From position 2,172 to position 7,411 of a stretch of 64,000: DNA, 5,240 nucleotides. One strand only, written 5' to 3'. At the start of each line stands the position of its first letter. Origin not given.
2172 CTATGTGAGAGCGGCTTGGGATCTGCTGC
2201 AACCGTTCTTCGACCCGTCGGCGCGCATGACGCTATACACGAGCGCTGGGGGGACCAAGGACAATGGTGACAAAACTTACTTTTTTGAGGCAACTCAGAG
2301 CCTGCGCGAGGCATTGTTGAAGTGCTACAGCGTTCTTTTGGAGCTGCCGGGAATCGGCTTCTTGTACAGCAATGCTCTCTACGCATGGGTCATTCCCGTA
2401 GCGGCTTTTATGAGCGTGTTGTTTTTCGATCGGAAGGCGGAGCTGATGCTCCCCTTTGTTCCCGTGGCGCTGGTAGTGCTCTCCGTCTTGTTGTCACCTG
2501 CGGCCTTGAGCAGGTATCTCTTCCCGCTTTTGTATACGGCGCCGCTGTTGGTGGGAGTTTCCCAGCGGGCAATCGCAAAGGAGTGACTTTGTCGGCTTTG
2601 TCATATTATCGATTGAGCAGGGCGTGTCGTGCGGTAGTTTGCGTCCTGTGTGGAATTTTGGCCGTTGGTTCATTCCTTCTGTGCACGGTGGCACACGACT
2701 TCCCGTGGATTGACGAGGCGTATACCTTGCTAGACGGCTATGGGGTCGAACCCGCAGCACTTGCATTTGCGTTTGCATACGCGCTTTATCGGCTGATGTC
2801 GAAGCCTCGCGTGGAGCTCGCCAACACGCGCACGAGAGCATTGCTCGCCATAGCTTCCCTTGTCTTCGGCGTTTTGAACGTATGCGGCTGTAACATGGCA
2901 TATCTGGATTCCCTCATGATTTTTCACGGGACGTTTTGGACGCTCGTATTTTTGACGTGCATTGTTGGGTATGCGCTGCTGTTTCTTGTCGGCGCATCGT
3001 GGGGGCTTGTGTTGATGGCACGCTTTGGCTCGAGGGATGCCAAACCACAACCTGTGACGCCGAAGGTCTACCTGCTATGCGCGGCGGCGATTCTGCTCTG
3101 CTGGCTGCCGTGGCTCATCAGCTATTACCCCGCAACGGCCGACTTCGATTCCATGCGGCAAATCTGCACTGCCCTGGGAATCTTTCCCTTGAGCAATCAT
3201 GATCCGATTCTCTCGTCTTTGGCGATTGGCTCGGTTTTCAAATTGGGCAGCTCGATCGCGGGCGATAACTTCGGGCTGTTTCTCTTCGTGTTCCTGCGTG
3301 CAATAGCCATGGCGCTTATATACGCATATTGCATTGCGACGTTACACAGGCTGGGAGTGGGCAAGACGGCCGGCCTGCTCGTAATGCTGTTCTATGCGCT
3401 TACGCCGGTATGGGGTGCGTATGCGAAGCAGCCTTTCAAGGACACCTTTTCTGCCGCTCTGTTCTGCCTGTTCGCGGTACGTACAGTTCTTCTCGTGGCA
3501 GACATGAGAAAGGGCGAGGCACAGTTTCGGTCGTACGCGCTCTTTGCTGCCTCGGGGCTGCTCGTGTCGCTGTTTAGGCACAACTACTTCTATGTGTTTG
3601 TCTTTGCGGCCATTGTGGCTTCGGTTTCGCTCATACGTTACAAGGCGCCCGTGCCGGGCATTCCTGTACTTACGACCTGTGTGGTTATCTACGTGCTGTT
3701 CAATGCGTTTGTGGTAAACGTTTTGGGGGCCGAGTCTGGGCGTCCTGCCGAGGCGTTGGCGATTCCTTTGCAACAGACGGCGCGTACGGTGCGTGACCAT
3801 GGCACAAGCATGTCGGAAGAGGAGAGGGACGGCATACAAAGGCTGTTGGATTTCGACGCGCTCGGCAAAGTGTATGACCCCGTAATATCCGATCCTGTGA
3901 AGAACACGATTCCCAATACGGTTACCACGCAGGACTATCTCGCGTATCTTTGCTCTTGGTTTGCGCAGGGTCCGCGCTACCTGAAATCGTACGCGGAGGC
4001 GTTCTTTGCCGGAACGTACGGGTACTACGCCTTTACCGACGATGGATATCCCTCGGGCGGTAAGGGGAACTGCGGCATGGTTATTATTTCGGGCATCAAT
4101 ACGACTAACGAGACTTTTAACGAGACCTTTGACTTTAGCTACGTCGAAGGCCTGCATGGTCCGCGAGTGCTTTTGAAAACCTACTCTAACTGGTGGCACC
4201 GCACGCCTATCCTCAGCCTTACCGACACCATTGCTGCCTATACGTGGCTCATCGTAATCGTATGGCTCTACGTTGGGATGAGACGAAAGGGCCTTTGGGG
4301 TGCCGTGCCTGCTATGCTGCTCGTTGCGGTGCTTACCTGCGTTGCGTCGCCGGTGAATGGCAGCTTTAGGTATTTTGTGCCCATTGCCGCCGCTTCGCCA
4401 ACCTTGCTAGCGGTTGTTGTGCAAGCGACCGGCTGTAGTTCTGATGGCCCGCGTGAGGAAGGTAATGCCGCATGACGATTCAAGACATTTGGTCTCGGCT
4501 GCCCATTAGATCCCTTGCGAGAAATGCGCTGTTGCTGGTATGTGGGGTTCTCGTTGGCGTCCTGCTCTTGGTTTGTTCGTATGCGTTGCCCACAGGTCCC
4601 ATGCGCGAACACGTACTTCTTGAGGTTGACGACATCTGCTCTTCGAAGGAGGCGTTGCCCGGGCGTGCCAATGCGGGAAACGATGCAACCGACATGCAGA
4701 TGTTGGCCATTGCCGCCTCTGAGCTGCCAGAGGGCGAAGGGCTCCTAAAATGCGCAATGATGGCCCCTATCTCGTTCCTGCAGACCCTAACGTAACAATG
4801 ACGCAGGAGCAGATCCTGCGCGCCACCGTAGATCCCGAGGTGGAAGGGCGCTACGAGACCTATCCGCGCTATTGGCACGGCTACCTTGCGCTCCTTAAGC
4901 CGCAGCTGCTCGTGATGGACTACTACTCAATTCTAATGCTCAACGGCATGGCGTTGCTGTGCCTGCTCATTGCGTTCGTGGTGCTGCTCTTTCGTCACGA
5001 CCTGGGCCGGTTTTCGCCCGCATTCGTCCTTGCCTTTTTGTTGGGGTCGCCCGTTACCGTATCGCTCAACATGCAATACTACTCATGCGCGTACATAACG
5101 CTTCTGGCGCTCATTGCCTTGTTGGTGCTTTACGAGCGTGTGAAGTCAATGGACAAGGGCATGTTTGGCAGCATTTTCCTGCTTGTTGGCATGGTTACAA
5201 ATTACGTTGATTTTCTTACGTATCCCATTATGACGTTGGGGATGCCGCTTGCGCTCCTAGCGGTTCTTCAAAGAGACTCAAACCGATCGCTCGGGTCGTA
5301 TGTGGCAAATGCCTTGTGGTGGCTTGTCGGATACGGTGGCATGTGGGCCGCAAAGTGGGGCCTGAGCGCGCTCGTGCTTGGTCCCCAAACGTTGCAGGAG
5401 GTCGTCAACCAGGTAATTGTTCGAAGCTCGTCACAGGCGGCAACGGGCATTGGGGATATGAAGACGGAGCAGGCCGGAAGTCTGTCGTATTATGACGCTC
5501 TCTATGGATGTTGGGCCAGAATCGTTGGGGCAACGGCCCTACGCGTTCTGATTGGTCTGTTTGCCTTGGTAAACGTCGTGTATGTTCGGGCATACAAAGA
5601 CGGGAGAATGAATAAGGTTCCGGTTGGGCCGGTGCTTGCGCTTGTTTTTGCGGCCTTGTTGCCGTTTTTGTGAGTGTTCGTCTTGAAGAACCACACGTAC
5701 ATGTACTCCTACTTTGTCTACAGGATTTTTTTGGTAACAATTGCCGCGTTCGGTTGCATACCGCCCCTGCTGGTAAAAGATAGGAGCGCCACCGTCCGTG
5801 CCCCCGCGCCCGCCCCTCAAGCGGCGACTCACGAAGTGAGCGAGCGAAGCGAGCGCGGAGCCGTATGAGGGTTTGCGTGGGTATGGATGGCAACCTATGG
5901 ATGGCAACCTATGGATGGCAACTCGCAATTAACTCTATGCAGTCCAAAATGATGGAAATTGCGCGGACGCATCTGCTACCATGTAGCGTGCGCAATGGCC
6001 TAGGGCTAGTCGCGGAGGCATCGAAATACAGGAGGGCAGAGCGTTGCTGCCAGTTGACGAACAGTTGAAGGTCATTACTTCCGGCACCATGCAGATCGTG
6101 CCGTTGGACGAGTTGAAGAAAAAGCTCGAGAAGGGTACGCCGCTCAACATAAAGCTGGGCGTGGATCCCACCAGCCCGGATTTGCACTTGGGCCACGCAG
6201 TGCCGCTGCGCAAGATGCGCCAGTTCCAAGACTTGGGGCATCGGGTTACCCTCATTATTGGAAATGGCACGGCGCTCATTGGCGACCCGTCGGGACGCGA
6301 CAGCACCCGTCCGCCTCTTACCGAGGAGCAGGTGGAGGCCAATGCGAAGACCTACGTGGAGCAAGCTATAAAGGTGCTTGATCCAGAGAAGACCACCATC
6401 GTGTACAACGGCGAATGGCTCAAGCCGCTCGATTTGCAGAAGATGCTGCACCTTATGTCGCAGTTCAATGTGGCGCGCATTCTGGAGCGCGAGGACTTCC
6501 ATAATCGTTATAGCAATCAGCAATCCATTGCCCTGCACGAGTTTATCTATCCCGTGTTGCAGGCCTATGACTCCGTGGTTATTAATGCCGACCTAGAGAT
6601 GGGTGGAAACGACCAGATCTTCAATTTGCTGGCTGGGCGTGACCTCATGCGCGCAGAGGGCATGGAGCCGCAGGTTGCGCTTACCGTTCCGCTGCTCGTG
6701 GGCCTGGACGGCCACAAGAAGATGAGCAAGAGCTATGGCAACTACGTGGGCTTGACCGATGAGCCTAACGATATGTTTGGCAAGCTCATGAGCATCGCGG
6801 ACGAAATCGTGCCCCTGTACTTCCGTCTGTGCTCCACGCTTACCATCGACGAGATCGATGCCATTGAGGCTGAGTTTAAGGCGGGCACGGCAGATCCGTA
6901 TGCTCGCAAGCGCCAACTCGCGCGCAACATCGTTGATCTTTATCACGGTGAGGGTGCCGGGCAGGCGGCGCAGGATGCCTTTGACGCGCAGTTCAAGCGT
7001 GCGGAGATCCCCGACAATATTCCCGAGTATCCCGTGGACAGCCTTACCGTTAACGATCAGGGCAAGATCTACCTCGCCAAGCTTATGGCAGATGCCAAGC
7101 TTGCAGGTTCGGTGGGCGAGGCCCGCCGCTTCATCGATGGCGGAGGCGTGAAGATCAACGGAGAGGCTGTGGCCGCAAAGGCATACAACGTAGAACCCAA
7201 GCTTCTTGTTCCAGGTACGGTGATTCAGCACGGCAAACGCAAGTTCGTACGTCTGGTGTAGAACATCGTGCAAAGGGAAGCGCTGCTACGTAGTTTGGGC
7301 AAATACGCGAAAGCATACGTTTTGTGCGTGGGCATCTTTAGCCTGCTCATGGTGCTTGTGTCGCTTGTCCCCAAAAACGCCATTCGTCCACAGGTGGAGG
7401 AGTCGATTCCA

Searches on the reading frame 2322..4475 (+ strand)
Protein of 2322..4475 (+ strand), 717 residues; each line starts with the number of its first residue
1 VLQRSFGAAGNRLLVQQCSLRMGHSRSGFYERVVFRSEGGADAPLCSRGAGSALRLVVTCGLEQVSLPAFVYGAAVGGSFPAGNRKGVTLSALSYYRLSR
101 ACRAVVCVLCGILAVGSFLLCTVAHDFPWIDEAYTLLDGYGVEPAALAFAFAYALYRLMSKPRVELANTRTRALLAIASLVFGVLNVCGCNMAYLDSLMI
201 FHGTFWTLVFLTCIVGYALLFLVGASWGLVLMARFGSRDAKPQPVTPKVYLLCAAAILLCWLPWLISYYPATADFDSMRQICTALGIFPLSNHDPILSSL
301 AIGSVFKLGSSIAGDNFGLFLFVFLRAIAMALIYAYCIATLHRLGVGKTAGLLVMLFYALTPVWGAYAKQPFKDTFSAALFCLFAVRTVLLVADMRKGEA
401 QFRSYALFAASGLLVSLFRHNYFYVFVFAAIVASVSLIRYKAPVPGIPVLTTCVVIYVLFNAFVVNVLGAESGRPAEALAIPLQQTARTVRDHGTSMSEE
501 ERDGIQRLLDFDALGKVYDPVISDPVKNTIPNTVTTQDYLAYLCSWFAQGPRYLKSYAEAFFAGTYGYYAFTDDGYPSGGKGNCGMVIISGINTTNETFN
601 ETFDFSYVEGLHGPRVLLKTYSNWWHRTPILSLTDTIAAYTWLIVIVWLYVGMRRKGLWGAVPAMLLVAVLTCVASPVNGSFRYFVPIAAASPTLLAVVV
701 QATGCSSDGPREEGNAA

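Call 83: search_protein_families(library=pfam, proteins=[window:2322-4475:+], max_evalue=0.00001)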
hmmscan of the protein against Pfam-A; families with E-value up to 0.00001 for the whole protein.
window:2322-4475:+ (717 aa): 1 family
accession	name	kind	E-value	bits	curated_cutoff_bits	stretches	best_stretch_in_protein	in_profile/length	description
PF19484.4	DUF6020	-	4.4e-48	164.5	28.3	1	290-697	182-588/604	Family of unknown function (DUF6020)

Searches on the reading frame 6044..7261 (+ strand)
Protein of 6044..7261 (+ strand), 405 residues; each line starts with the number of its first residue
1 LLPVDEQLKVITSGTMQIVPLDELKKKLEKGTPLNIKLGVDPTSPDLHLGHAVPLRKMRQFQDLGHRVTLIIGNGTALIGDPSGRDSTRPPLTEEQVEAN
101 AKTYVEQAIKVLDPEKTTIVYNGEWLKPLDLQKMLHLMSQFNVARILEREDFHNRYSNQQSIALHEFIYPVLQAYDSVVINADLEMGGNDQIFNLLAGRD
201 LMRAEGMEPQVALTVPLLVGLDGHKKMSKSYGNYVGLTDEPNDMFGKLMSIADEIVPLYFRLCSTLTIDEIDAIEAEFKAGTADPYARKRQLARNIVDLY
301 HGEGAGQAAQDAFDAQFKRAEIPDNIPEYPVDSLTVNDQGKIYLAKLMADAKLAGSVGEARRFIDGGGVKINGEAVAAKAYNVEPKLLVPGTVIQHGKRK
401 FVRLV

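Call 40: search_protein_families(library=pfam, proteins=[window:6044-7261:+])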
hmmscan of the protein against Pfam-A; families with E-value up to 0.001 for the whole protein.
window:6044-7261:+ (405 aa): 3 families
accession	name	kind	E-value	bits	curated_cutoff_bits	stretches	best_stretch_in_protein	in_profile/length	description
PF00579.31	tRNA-synt_1b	-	1.5e-75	254.7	21.1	1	31-317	3-291/292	tRNA synthetases class I (W and Y)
PF22421.1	SYY_C-terminal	-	4e-08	33.5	27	1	333-402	11-81/83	Tyrosine--tRNA ligase SYY-like C-terminal domain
PF01479.30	S4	-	1.1e-07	31.8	22.8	1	344-386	3-45/48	S4 domain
